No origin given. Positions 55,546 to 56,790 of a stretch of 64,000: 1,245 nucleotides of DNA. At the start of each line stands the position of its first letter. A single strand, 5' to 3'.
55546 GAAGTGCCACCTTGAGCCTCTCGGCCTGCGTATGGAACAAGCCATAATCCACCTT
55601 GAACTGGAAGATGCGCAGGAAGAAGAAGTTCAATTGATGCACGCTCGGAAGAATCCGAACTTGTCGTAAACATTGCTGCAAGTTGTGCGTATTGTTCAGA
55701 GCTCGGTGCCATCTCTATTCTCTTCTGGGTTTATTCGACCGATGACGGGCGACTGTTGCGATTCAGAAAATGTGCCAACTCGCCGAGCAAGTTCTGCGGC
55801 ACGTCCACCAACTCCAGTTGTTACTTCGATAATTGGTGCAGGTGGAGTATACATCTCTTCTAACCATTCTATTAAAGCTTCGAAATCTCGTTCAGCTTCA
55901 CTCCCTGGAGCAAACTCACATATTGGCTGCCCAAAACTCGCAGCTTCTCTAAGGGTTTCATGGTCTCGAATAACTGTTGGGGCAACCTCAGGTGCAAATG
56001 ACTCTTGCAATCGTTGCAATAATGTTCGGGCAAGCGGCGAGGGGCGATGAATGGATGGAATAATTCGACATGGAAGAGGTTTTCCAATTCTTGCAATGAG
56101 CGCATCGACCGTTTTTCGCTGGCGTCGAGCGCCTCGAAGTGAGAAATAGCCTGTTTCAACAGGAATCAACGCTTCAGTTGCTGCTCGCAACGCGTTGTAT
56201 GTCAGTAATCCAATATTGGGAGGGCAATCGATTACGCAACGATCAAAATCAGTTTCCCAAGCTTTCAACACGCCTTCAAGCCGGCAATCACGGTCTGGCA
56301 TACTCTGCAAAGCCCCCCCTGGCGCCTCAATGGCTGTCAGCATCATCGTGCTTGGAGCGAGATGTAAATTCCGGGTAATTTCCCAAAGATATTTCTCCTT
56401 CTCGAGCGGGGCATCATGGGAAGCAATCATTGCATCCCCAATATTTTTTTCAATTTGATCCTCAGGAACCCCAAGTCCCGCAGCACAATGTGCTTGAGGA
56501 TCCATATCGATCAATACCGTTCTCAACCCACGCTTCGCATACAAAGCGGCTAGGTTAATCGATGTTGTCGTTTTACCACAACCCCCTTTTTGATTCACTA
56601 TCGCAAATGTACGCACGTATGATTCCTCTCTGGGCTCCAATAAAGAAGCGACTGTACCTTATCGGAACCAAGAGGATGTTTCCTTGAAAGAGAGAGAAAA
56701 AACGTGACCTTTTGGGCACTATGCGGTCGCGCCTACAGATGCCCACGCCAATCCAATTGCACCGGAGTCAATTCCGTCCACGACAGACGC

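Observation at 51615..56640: Six-gene translationally coupled operon: ParA-like ATPase, P-loop-less ParA-like partner, DUF2752, two paralogous lipoproteins, GT-B-like protein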

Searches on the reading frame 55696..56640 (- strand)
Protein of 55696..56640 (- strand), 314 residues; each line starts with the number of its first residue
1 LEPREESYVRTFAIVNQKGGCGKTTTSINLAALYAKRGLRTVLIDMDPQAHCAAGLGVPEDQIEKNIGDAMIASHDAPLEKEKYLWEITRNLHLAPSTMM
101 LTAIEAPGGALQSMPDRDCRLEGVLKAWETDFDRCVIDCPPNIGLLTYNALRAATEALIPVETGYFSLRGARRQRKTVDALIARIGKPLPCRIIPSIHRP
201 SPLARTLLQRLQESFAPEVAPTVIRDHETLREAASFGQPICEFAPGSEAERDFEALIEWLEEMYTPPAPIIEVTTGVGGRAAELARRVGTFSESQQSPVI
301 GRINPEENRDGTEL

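Call 3: search_protein_families(library=pfam, proteins=[window:55696-56640:-], max_evalue=0.01)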
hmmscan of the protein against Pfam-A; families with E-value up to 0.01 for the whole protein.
window:55696-56640:- (314 aa): 7 families
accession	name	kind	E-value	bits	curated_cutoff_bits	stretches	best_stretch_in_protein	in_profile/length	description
PF13614.12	AAA_31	-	7.4e-39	133.9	27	1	10-185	2-171/177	AAA domain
PF01656.29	CbiA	-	4.8e-19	69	25.4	1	13-240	2-125/125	CobQ/CobB/MinD/ParA nucleotide binding domain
PF06564.18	CBP_BcsQ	-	1.2e-08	35.2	21.3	1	17-259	9-232/234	Cellulose biosynthesis protein BcsQ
PF09140.17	MipZ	-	1.4e-06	28.3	20.7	1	14-49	5-40/262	ATPase MipZ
PF10609.15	ParA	-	2.3e-06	27.7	27.1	1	11-47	5-41/246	NUBPL iron-transfer P-loop NTPase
PF02374.21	ArsA_ATPase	-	3.8e-05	23.5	24.3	1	13-71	4-62/305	Anion-transporting ATPase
PF00142.24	Fer4_NifH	-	0.00032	20.7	25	1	16-52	6-42/271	4Fe-4S iron sulfur cluster binding proteins, NifH/frxC family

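Call 4: search_protein_families(library=ncbifam, proteins=[window:55696-56640:-], max_evalue=0.01)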
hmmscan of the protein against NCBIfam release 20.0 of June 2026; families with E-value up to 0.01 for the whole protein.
window:55696-56640:- (314 aa): 24 families
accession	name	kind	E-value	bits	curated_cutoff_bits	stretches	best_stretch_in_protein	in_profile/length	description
NF041546.1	ParA_partition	equivalog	9.5e-28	97.1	180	2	12-53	2-43/203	ParA family partition ATPase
TIGR03453.1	partition_RepA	equivalog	4.3e-23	81.8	348.45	1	6-163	101-266/387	plasmid partitioning protein RepA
TIGR03371.1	cellulose_yhjQ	equivalog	1.3e-20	73.9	157.85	1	10-261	2-242/246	cellulose biosynthesis protein BcsQ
NF010443.0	PRK13869.1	subfamily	2.6e-18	66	446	1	5-162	117-282/405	plasmid-partitioning protein RepA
TIGR01969.1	minD_arch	subfamily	3.8e-13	49.2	201.75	1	11-261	2-231/251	cell division ATPase MinD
TIGR01968.1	minD_bact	equivalog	2.2e-10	40.3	212.9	1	13-47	5-39/261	septum site-determining protein MinD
NF010259.0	PRK13705.1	equivalog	7.5e-09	35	725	1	8-167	105-270/388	plasmid-partitioning protein SopA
TIGR01007.1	eps_fam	subfamily_domain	2.6e-08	33.6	108.05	1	9-150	17-145/204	polysaccharide biosynthesis tyrosine autokinase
NF041283.1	PrgP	equivalog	7.6e-08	32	400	1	12-173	5-165/297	ParA superfamily DNA segregation protein PrgP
TIGR03815.1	CpaE_hom_Actino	equivalog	5.1e-07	29.1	154.45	1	10-50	112-152/340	septum site-determining protein Ssd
NF009701.0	PRK13230.1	subfamily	1.5e-05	24.2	350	1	15-59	6-50/291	nitrogenase reductase-like protein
NF008079.0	PRK10818.1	equivalog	1.8e-05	24.2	508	1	11-98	4-89/270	septum site-determining protein MinD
TIGR01281.1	DPOR_bchL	equivalog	3.2e-05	23.4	345.15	1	15-51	5-41/268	ferredoxin:protochlorophyllide reductase (ATP-dependent) iron-sulfur ATP-binding protein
NF047398.1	AAA_KGGVGR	domain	3.5e-05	24.2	90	1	11-78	4-72/190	KGGVGR-motif variant AAA ATPase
NF033200.1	F430_CfbC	exception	6e-05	22.5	402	1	16-54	6-44/260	Ni-sirohydrochlorin a,c-diamide reductive cyclase ATP-dependent reductase subunit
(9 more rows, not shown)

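Call 5: list_cluster_members(proteins=[window:55696-56640:-, window:54507-55712:-, window:53995-54525:-, window:53324-53998:-, window:52677-53327:-, window:51615-52667:-, window:57822-58601:-, window:47934-49403:-])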
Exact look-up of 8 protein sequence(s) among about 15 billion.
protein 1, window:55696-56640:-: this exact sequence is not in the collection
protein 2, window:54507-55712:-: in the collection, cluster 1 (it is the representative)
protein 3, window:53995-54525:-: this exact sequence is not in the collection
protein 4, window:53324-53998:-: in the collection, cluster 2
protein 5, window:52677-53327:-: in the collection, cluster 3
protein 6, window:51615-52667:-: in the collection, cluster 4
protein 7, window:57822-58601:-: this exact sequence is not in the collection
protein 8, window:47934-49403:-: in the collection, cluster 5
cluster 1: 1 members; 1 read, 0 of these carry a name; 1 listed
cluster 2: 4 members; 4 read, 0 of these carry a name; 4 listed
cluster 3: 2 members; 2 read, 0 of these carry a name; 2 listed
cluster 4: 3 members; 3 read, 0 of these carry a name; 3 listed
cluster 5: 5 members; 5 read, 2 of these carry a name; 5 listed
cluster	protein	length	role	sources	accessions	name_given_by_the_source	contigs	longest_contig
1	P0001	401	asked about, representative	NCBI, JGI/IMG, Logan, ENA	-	-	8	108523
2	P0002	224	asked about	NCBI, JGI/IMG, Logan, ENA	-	-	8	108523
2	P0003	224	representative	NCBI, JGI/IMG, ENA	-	-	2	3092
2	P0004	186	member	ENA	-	-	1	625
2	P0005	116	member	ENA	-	-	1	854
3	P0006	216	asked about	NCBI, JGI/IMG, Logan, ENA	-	-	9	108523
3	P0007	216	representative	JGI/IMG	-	-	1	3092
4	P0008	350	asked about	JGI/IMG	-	-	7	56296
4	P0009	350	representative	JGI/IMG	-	-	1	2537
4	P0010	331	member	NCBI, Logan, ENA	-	-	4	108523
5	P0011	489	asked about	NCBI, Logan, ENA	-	-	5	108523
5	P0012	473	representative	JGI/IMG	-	-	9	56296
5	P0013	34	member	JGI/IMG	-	hypothetical protein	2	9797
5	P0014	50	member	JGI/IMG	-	methylmalonyl-CoA mutase C-terminal domain/subunit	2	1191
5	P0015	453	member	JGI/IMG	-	-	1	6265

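Call 12: find_related_loci(query=A1, collection=genome_contigs, flank=10000)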
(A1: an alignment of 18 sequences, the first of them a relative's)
Query A1 (401 aa) in genome_contigs; peptide patterns used: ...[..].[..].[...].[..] (x = any residue, [..] = any of these).
70 stretches matched a pattern; 59 encode a relative of the query (tblastn E <= 1e-3); 59 distinct loci.
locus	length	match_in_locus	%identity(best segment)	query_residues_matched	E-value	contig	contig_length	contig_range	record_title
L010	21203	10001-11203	70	1-401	0e+0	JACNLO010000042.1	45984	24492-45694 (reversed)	MAG: Planctomycetota bacterium isolate NIOZ-UU85 NIOZ-UU_NODE_756_length_45984_cov_15.2536, whole genome shotgun sequenc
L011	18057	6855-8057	70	1-401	0e+0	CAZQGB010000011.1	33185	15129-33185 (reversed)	MAG TPA_asm: uncultured Isosphaeraceae bacterium isolate SRP260945_co1_271 genome assembly, contig: NODE_1842_length_331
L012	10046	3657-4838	63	1-401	9e-164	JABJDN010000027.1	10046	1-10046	MAG: Phycisphaerae bacterium isolate SI073_bin8 k141_2711686, whole genome shotgun sequence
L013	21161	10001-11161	66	1-401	4e-163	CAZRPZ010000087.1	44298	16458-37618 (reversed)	MAG TPA_asm: uncultured Isosphaeraceae bacterium isolate SRP260945_co2_472 genome assembly, contig: k141_743196, whole g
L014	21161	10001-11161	64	1-401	1e-162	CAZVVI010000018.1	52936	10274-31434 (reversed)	MAG TPA_asm: uncultured Isosphaeraceae bacterium isolate SRP077602_co7_542 genome assembly, contig: NODE_2704_length_529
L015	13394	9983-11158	61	1-401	2e-155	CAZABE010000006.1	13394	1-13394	MAG TPA_asm: uncultured Isosphaeraceae bacterium isolate SRP260945_co2_105 genome assembly, contig: k141_3250434, whole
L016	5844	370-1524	59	1-401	3e-156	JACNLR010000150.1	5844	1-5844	MAG: Planctomycetota bacterium isolate NIOZ-UU88 NIOZ-UU_NODE_17472_length_5844_cov_6.22871, whole genome shotgun sequen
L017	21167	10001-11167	60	1-401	3e-154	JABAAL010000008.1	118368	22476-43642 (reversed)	MAG: Phycisphaerales bacterium isolate bin132o c_000000622099, whole genome shotgun sequence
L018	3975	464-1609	61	1-401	3e-155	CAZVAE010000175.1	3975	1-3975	MAG TPA_asm: uncultured Isosphaeraceae bacterium isolate binchicken_co141_97 genome assembly, contig: NODE_72707_length_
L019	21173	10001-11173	59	3-401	1e-149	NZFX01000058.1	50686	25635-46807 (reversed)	MAG: Phycisphaerae bacterium isolate MED703 38972, whole genome shotgun sequence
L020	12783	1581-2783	58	3-401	1e-149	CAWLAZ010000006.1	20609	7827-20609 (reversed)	MAG: Phycisphaerae bacterium isolate CB4_SCM.98 genome assembly, contig: Ga0302127_10000579, whole genome shotgun sequen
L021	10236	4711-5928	57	3-401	1e-146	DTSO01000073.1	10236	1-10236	MAG TPA_asm: Phycisphaerales bacterium isolate UWMA-0053 NODE_3915_length_10236_cov_0.227977, whole genome shotgun seque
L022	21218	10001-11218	57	3-401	3e-146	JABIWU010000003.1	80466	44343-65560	MAG: Phycisphaerae bacterium isolate SI073_bin101 k141_80301, whole genome shotgun sequence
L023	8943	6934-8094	63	1-401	6e-162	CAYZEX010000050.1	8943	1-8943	MAG TPA_asm: uncultured Isosphaeraceae bacterium isolate SRP260945_co1_117 genome assembly, contig: NODE_14070_length_89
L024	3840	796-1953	57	3-401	2e-145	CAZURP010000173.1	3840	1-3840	MAG TPA_asm: uncultured Isosphaeraceae bacterium isolate binchicken_co141_583 genome assembly, contig: NODE_75766_length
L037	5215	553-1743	28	1-383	2e-32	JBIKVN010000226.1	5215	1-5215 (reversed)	MAG: Phycisphaerales bacterium isolate ME2015-08-22_3300042470_group6_bin256 Rohwer_bin1605_scaffold_26098_c1, whole gen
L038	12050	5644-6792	28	26-401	8e-27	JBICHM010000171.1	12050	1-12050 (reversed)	MAG: Phycisphaerales bacterium isolate JB035 k141_209138, whole genome shotgun sequence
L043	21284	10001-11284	27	20-401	1e-16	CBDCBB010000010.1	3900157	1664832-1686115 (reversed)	MAG: Phycisphaeraceae bacterium isolate ac71d75b-ad6c-4cba-be0d-1cdc756c9577 genome assembly, contig: contig_10, whole g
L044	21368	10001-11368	26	25-401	1e-16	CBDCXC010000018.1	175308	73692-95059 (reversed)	MAG: Phycisphaeraceae bacterium isolate 5f5fa0a8-143a-4917-8ded-da447256ad14 genome assembly, contig: contig_18, whole g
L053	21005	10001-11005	30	116-401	1e-14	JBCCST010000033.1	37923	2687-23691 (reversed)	MAG: Planctomycetota bacterium isolate P01_D01_bin.62 k141_655151_length_37923_cov_18.5393, whole genome shotgun sequenc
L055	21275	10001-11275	33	27-401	2e-13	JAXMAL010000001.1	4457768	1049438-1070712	MAG: Phycisphaerales bacterium isolate STL-PLA9 C1.90.fa-1, whole genome shotgun sequence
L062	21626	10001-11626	30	4-401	1e-8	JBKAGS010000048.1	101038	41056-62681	MAG: Phycisphaeraceae bacterium isolate Ske_MAG10 Ske_MAG10_0048, whole genome shotgun sequence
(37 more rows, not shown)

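Call 22: search_solved_structures(query=window:55696-56640:-, max_evalue=0.00001, show_alignments=1)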
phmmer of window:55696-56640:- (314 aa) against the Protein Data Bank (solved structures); distinct sequences matched with E-value up to 0.00001: 16.
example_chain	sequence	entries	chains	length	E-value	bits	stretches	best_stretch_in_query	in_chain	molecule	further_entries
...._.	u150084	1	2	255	1.7e-36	129.1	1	10-247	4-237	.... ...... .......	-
1wcv_1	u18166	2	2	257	3.1e-27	98.7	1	8-258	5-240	SEGREGATION PROTEIN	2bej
2bek_A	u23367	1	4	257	4.5e-26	94.9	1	8-258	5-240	SEGREGATION PROTEIN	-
6iub_A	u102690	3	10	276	4.8e-24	88.3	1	11-244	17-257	SpoOJ regulator (Soj)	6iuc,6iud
8jmj_A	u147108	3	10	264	6.4e-23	84.6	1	12-244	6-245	SpoOJ regulator (Soj)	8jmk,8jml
5if9_A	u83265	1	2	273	3.4e-22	82.2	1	8-253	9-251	Cobyrinic Acid a,c-diamide synthase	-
4pfs_A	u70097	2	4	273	3.7e-22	82.1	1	9-253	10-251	Cobyrinic Acid a,c-diamide synthase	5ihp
7dut_A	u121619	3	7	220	9e-12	48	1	13-71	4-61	SOJ protein (Soj)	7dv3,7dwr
1g3q_A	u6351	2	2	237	1.7e-08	37.2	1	10-262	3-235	CELL DIVISION INHIBITOR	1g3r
1ion_A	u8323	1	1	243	2.4e-08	36.7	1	10-257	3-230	PROBABLE CELL DIVISION INHIBITOR MIND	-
6non_A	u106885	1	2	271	9.2e-08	34.8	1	6-176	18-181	Cobyrinic acid ac-diamide synthase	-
6noo_A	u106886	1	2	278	9.4e-08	34.8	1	6-178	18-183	Maintenance of carboxysome positioning A protein, MCDA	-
5zme_A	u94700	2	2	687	2.7e-07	33.2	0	9-89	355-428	ATPase ARSA1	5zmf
3pg5_A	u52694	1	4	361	3.5e-07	32.9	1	10-65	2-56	Uncharacterized protein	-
6nop_B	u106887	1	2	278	1.2e-06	31.1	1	6-178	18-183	Cobyrinic acid ac-diamide synthase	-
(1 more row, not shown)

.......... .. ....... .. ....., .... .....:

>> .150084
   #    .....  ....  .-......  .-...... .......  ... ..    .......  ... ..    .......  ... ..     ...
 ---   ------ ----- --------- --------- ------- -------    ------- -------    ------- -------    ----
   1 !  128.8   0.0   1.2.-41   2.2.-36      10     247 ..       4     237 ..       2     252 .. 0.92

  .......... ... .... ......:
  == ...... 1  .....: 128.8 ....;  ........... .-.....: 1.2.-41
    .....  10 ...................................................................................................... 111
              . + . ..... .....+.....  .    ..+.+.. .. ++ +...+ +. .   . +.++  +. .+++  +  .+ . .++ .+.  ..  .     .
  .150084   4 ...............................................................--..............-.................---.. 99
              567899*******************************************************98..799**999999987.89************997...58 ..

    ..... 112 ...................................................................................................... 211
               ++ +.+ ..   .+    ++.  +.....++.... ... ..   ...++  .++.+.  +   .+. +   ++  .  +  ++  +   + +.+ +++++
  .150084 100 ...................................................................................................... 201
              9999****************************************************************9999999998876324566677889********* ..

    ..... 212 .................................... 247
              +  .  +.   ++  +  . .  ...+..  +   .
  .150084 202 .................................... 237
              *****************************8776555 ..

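Call 30: search_protein_families(library=pfam, proteins=[L043:7932-9503:+, L055:7957-9696:+, L053:6918-9098:+, L038:3868-5388:+, L062:8246-9679:+, L037:508-1779:+, L043:9641-11290:+], max_evalue=0.01)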
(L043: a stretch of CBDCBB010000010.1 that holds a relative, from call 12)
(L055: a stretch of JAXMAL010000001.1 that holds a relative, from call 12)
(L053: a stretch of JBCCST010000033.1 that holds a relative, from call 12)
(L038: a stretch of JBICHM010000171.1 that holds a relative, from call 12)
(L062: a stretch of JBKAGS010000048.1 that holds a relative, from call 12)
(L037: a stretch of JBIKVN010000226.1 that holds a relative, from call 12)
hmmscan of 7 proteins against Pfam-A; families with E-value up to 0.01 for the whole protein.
L043:7932-9503:+ (523 aa): 10 families
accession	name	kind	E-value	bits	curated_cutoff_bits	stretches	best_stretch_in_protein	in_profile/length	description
PF13614.12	AAA_31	-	4.4e-46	157.5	27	1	1-174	1-171/177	AAA domain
PF01656.29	CbiA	-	9.6e-21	74.5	25.4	1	4-230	1-125/125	CobQ/CobB/MinD/ParA nucleotide binding domain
PF06564.18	CBP_BcsQ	-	1.1e-14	55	21.3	1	1-251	1-234/234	Cellulose biosynthesis protein BcsQ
PF16561.11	AMPK1_CBM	-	1.3e-11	45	26.8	1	454-522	15-79/85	Glycogen recognition site of AMP-activated protein kinase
PF09140.17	MipZ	-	2.1e-10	40.8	20.7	2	3-41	2-40/262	ATPase MipZ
PF00142.24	Fer4_NifH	-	2.9e-07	30.7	25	1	7-83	5-80/271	4Fe-4S iron sulfur cluster binding proteins, NifH/frxC family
PF10609.15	ParA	-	1.5e-06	28.3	27.1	1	2-39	4-41/246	NUBPL iron-transfer P-loop NTPase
PF02922.24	CBM_48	-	1.2e-05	26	22.4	1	453-503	25-81/83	Carbohydrate-binding module 48 (Isoamylase N-terminal domain)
PF02374.21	ArsA_ATPase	-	1.3e-05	25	24.3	1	6-41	5-40/305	Anion-transporting ATPase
PF22058.2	X25_BaPul_like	-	0.00011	22.6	27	1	457-501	13-58/87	Pullulanase X25 domain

L055:7957-9696:+ (579 aa): 8 families
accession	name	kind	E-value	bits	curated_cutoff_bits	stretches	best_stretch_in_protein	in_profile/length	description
PF13614.12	AAA_31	-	2.2e-41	142.2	27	1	17-191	1-170/177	AAA domain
PF01656.29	CbiA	-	1e-16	61.5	25.4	1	20-248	1-125/125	CobQ/CobB/MinD/ParA nucleotide binding domain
PF16561.11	AMPK1_CBM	-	3.1e-10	40.5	26.8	1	505-579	10-80/85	Glycogen recognition site of AMP-activated protein kinase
PF09140.17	MipZ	-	4.6e-08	33.1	20.7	1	19-57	2-40/262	ATPase MipZ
PF06564.18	CBP_BcsQ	-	3e-07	30.7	21.3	1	17-268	1-233/234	Cellulose biosynthesis protein BcsQ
PF10609.15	ParA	-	3.6e-06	27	27.1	1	18-55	4-41/246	NUBPL iron-transfer P-loop NTPase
PF02374.21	ArsA_ATPase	-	0.0031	17.2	24.3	1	22-57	5-40/305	Anion-transporting ATPase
PF00142.24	Fer4_NifH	-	0.0082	16.1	25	0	23-59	5-41/271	4Fe-4S iron sulfur cluster binding proteins, NifH/frxC family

L053:6918-9098:+ (726 aa): 10 families
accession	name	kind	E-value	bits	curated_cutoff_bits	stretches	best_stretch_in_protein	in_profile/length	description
PF13614.12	AAA_31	-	5.4e-47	160.4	27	1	185-357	2-171/177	AAA domain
PF01656.29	CbiA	-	2.9e-20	72.9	25.4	1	187-413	1-125/125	CobQ/CobB/MinD/ParA nucleotide binding domain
PF06564.18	CBP_BcsQ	-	1.5e-15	57.8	21.3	1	187-434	4-234/234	Cellulose biosynthesis protein BcsQ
PF16561.11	AMPK1_CBM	-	1.6e-10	41.5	26.8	1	655-725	14-80/85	Glycogen recognition site of AMP-activated protein kinase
PF09140.17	MipZ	-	2.5e-10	40.6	20.7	2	186-224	2-40/262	ATPase MipZ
PF00142.24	Fer4_NifH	-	1.3e-07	31.9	25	1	190-447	5-259/271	4Fe-4S iron sulfur cluster binding proteins, NifH/frxC family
PF10609.15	ParA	-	2.3e-07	30.9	27.1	1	185-316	4-124/246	NUBPL iron-transfer P-loop NTPase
PF02922.24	CBM_48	-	5.6e-07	30.2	22.4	1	655-706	25-82/83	Carbohydrate-binding module 48 (Isoamylase N-terminal domain)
PF02374.21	ArsA_ATPase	-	9.8e-06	25.4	24.3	1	189-313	5-134/305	Anion-transporting ATPase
PF22058.2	X25_BaPul_like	-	0.00064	20.2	27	1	659-703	13-58/87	Pullulanase X25 domain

L038:3868-5388:+ (506 aa): 9 families
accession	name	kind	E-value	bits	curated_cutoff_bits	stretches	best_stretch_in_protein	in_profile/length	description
PF13614.12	AAA_31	-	5.8e-35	121.3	27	1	30-203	2-169/177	AAA domain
PF01656.29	CbiA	-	2.7e-17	63.3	25.4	1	32-261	1-125/125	CobQ/CobB/MinD/ParA nucleotide binding domain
PF16561.11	AMPK1_CBM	-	2.7e-11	43.9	26.8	1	420-494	12-82/85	Glycogen recognition site of AMP-activated protein kinase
PF06564.18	CBP_BcsQ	-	3e-11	43.8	21.3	1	32-275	4-227/234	Cellulose biosynthesis protein BcsQ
PF09140.17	MipZ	-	9e-08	32.2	20.7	1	31-69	2-40/262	ATPase MipZ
PF02922.24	CBM_48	-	4.1e-06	27.5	22.4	1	419-482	22-82/83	Carbohydrate-binding module 48 (Isoamylase N-terminal domain)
PF10609.15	ParA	-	5.2e-06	26.5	27.1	1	30-67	4-41/246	NUBPL iron-transfer P-loop NTPase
PF02374.21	ArsA_ATPase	-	6.4e-05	22.7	24.3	1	34-69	5-40/305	Anion-transporting ATPase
PF00142.24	Fer4_NifH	-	0.0001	22.3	25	0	35-72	5-42/271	4Fe-4S iron sulfur cluster binding proteins, NifH/frxC family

L062:8246-9679:+ (477 aa): 11 families
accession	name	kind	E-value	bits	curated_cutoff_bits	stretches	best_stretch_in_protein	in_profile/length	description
PF13614.12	AAA_31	-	3.8e-48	164.2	27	1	1-173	1-170/177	AAA domain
PF01656.29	CbiA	-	3.6e-20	72.6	25.4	1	4-230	1-125/125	CobQ/CobB/MinD/ParA nucleotide binding domain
PF06564.18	CBP_BcsQ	-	7.8e-14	52.2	21.3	1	1-249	1-232/234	Cellulose biosynthesis protein BcsQ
PF16561.11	AMPK1_CBM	-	2.2e-13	50.6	26.8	1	403-476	10-79/85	Glycogen recognition site of AMP-activated protein kinase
PF10609.15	ParA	-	2e-09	37.7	27.1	1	2-43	4-45/246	NUBPL iron-transfer P-loop NTPase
PF09140.17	MipZ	-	9.5e-09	35.4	20.7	1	3-40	2-39/262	ATPase MipZ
PF02922.24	CBM_48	-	3.6e-08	34.1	22.4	1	406-451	24-72/83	Carbohydrate-binding module 48 (Isoamylase N-terminal domain)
PF02374.21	ArsA_ATPase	-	3e-07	30.4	24.3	1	6-40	5-39/305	Anion-transporting ATPase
PF00142.24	Fer4_NifH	-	4.4e-06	26.8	25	1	7-77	5-74/271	4Fe-4S iron sulfur cluster binding proteins, NifH/frxC family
PF22058.2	X25_BaPul_like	-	0.00019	21.9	27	1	410-455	12-58/87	Pullulanase X25 domain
PF16575.11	CLP1_P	-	0.0064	16.8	26.6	0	13-40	5-32/188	mRNA cleavage and polyadenylation factor CLP1 P-loop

L037:508-1779:+ (423 aa): 0 families

L043:9641-11290:+ (549 aa): 0 families
